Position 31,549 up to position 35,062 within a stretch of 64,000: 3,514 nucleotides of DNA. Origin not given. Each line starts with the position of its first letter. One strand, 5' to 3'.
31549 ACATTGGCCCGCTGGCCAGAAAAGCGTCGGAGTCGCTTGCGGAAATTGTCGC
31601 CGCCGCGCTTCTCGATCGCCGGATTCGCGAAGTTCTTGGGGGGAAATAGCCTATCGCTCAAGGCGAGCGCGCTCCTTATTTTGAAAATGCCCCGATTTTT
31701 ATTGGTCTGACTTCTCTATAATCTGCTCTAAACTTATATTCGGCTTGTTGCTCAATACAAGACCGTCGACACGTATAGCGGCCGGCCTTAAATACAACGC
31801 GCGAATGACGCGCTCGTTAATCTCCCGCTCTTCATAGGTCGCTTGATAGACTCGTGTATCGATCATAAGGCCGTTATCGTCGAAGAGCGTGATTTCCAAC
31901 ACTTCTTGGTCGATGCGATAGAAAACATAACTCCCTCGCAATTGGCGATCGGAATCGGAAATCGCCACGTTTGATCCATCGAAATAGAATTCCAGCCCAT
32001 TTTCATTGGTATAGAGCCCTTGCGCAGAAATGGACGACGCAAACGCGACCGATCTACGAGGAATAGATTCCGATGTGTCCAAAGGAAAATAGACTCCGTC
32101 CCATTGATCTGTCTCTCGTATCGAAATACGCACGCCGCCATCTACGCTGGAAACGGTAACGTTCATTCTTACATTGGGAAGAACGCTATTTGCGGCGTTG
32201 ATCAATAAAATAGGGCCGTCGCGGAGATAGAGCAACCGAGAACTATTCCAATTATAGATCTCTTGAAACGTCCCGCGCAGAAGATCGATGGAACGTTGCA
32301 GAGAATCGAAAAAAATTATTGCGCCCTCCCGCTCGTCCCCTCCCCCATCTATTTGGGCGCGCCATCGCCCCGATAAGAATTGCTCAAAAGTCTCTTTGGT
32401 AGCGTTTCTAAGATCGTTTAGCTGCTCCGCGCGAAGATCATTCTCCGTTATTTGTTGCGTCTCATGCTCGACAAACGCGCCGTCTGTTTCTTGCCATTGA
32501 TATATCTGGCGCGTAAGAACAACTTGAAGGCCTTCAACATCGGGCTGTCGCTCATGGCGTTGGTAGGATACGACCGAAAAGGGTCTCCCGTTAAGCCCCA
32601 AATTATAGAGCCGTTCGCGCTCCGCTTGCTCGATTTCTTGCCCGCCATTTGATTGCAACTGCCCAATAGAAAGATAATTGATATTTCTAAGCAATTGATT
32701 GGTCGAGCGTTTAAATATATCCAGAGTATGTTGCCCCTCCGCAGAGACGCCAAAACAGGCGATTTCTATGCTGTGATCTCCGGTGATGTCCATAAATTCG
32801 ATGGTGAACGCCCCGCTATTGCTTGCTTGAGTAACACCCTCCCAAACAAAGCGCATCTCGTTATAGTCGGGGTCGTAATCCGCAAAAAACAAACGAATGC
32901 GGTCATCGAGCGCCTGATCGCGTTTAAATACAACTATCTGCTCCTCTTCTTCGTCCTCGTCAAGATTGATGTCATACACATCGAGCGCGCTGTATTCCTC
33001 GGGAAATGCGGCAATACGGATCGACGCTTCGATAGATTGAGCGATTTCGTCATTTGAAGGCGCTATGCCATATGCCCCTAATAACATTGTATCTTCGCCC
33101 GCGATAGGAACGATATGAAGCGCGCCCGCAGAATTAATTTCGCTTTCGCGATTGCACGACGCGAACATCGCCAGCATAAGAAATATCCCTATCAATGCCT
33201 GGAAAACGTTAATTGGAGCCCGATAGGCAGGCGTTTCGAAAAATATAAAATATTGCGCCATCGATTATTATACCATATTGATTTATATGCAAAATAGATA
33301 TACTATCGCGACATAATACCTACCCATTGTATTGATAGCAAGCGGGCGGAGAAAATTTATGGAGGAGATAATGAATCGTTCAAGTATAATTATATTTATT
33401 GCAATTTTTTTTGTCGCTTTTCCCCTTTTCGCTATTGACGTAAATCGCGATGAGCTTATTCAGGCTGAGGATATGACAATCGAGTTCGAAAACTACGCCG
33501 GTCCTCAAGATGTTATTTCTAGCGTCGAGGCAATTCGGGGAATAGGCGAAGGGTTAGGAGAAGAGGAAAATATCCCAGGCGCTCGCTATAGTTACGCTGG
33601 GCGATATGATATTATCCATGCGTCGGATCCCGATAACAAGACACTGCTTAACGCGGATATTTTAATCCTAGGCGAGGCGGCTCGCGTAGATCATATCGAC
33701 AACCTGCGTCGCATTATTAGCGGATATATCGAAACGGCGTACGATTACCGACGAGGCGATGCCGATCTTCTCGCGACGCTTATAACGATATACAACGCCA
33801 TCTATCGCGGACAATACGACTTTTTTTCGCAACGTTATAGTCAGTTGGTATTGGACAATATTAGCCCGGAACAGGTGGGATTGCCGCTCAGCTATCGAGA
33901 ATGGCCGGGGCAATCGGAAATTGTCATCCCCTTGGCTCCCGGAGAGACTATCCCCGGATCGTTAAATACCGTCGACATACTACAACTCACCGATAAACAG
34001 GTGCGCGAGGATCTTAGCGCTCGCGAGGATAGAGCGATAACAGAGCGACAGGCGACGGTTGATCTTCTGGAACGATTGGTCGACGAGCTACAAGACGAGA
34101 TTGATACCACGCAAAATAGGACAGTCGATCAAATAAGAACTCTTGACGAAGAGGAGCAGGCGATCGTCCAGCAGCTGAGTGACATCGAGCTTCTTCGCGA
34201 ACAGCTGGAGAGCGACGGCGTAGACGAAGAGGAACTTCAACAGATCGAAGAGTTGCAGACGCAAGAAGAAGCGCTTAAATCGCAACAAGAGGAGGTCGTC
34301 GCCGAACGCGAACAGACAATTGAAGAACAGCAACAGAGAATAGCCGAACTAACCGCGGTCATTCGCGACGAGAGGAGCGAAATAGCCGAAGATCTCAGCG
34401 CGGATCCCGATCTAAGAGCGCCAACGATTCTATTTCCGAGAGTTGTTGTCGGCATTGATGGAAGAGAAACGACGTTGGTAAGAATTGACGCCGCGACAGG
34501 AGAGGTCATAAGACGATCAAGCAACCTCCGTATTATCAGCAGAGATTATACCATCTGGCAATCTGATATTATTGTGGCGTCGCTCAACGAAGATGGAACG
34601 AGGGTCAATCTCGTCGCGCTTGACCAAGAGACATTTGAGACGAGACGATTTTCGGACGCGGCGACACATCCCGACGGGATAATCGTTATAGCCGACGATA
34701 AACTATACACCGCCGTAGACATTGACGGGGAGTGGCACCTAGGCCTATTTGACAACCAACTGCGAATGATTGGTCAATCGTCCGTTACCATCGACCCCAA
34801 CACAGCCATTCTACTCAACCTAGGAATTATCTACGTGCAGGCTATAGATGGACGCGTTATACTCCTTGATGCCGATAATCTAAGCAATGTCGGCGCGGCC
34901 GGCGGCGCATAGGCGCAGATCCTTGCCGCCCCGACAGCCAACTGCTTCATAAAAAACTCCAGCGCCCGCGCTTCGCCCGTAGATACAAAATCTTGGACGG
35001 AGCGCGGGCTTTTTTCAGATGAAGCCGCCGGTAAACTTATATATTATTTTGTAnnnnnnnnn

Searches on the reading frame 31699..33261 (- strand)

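Call 59: search_protein_families(library=pfam, proteins=[window:31699-33261:-], max_evalue=0.001)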
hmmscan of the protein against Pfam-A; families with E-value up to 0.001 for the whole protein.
window:31699-33261:- (520 aa): 1 family
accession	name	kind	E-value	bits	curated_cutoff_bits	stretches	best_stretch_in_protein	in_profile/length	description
PF18663.7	Pallilysin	-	1.3e-10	41.8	25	1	279-391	2-116/118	Pallilysin beta barrel domain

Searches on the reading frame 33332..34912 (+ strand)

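Call 59: search_protein_families(library=pfam, proteins=[window:33332-34912:+], max_evalue=0.001)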
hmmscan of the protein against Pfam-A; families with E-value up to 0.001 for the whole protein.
window:33332-34912:+ (526 aa): 1 family
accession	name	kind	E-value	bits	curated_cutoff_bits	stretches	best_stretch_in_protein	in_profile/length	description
PF05262.16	Borrelia_P83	-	9.4e-71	239.2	33.6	1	44-355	5-308/489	Borrelia P83/100 protein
